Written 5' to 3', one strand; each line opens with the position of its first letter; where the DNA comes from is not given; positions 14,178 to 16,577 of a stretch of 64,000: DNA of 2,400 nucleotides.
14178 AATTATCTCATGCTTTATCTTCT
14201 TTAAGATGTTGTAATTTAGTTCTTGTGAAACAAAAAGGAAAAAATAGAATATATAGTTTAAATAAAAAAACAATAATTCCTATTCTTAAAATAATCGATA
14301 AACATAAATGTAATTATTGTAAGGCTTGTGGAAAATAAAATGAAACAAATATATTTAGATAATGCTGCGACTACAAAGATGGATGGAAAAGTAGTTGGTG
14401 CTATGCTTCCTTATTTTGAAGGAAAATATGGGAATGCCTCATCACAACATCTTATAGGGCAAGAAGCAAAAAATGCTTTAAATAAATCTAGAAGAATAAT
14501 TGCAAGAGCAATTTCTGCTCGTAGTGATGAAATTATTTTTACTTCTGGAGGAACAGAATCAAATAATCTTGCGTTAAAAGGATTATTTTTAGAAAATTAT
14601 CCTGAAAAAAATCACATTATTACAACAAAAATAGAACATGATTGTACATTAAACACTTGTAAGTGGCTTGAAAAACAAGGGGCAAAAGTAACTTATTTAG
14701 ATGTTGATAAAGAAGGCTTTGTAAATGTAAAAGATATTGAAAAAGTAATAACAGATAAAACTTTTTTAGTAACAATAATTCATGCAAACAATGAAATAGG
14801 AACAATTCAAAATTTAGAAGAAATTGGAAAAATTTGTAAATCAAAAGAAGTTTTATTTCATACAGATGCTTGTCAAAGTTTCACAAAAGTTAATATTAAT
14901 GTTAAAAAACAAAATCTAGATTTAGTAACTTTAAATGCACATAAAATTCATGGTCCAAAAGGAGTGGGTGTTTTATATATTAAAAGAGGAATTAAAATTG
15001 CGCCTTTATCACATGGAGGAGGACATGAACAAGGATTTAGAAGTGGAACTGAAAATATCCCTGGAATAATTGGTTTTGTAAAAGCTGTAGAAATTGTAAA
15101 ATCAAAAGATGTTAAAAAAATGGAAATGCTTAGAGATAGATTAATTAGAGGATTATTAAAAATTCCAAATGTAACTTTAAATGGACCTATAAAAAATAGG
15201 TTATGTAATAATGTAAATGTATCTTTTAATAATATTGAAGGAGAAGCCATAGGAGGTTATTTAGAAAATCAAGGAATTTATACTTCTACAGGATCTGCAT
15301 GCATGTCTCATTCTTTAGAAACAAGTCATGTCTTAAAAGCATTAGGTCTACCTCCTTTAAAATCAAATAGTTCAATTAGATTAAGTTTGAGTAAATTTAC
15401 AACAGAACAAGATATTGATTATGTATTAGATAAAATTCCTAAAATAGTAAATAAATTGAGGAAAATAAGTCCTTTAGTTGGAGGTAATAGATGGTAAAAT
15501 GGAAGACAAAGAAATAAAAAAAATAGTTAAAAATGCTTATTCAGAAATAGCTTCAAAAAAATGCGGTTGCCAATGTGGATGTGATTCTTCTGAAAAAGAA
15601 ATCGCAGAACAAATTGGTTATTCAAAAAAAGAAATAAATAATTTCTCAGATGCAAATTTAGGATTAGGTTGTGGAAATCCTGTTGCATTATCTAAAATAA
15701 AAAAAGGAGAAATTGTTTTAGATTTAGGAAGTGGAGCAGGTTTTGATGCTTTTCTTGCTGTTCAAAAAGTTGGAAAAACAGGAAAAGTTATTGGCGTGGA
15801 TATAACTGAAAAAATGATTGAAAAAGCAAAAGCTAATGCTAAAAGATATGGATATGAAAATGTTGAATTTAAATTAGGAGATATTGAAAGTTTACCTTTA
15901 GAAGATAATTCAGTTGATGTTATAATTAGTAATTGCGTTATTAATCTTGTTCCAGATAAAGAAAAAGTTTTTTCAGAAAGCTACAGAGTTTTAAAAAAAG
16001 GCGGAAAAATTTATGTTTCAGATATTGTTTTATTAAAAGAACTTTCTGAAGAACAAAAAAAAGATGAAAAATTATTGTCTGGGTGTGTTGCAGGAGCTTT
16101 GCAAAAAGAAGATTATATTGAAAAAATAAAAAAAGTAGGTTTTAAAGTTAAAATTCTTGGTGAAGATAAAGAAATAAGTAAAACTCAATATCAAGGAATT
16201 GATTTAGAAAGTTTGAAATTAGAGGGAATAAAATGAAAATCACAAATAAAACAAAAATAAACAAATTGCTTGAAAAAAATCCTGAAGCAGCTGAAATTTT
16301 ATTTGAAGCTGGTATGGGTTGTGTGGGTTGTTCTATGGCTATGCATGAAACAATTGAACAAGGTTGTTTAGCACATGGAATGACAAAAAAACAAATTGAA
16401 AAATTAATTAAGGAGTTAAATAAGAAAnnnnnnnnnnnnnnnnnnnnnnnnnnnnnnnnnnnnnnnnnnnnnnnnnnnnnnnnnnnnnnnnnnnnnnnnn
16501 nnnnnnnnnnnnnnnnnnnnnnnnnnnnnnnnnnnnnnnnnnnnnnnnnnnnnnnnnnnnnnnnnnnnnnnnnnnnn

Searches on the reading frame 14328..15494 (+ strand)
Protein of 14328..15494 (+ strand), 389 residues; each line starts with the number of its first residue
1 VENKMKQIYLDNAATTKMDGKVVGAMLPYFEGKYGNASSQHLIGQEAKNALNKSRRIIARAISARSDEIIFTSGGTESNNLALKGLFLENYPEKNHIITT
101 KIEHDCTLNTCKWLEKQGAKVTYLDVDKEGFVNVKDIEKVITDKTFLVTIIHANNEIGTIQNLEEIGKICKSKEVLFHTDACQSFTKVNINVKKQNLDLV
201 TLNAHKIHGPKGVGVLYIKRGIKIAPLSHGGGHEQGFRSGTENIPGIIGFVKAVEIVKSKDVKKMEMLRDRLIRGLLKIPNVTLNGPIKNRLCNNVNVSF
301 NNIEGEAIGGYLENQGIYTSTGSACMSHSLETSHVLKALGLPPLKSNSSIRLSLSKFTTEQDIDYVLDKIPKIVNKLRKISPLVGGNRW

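Call 27: search_protein_families(library=pfam, proteins=[window:14328-15494:+], max_evalue=0.00001)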
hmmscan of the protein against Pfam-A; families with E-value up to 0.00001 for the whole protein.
window:14328-15494:+ (389 aa): 3 families
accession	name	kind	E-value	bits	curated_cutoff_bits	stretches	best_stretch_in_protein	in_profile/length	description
PF00266.25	Aminotran_5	-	8.3e-87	292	21.5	1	8-366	1-371/371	Aminotransferase class-V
PF01041.23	DegT_DnrJ_EryC1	-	3.2e-11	43.5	19.8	1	68-185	41-150/360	DegT/DnrJ/EryC1/StrS aminotransferase family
PF01212.27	Beta_elim_lyase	-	2.4e-08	34.1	27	1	67-185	48-173/288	Beta-eliminating lyase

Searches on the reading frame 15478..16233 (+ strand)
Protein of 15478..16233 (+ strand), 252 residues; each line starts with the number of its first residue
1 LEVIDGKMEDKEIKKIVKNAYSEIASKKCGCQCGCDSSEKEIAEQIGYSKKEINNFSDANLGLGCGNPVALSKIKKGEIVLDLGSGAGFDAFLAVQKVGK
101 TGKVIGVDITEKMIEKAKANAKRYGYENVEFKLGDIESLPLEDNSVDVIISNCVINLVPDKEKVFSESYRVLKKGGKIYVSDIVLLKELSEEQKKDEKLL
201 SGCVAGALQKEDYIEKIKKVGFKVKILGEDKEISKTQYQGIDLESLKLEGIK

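Call 27: search_protein_families(library=pfam, proteins=[window:15478-16233:+], max_evalue=0.00001)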
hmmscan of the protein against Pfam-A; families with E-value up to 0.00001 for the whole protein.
window:15478-16233:+ (252 aa): 13 families
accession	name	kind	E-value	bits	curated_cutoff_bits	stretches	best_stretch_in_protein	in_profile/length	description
PF13847.12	Methyltransf_31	-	5.3e-42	143.4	27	1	74-213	1-137/145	Methyltransferase domain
PF08241.18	Methyltransf_11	-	3.5e-25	88.9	21.2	1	81-180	1-95/95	Methyltransferase domain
PF13649.12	Methyltransf_25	-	5.6e-25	88.3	27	1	80-176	1-97/97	Methyltransferase domain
PF01209.24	Ubie_methyltran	-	3.9e-22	79.2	20.1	1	72-181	43-152/233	ubiE/COQ5 methyltransferase family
PF08242.18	Methyltransf_12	-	3.4e-15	57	30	1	81-178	1-98/98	Methyltransferase domain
PF01135.25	PCMT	-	7.1e-12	46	20.3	1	72-154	69-151/210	Protein-L-isoaspartate(D-aspartate) O-methyltransferase (PCMT)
PF13489.12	Methyltransf_23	-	1.4e-10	41.6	27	1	72-183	18-119/164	Methyltransferase domain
PF06325.19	PrmA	-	8.9e-10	39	22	1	74-187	159-265/296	Ribosomal protein L11 methyltransferase (PrmA)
PF05175.20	MTS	-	7.2e-09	35.9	23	1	70-180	23-138/170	Methyltransferase small domain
PF01170.24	UPF0020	-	1.3e-08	35.2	22.3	1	100-152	75-128/197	RMKL-like, methyltransferase domain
PF05148.21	Methyltransf_8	-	1.6e-07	31.9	27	1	131-183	108-159/219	Hypothetical methyltransferase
PF13679.12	Methyltransf_32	-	1.5e-06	28.7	27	1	75-150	24-106/143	Methyltransferase domain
PF02353.26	CMAS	-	4.3e-06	26.7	27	1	73-224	59-212/273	Mycolic acid cyclopropane synthetase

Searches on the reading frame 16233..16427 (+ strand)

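Call 27: search_protein_families(library=pfam, proteins=[window:16233-16427:+], max_evalue=0.00001)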
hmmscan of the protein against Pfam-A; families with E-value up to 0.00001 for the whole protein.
window:16233-16427:+ (65 aa): 1 family
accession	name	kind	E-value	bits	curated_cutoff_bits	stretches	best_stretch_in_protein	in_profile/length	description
PF08984.16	DUF1858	-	9.7e-15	54.9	32.2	1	3-50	1-53/59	Domain of unknown function (DUF1858)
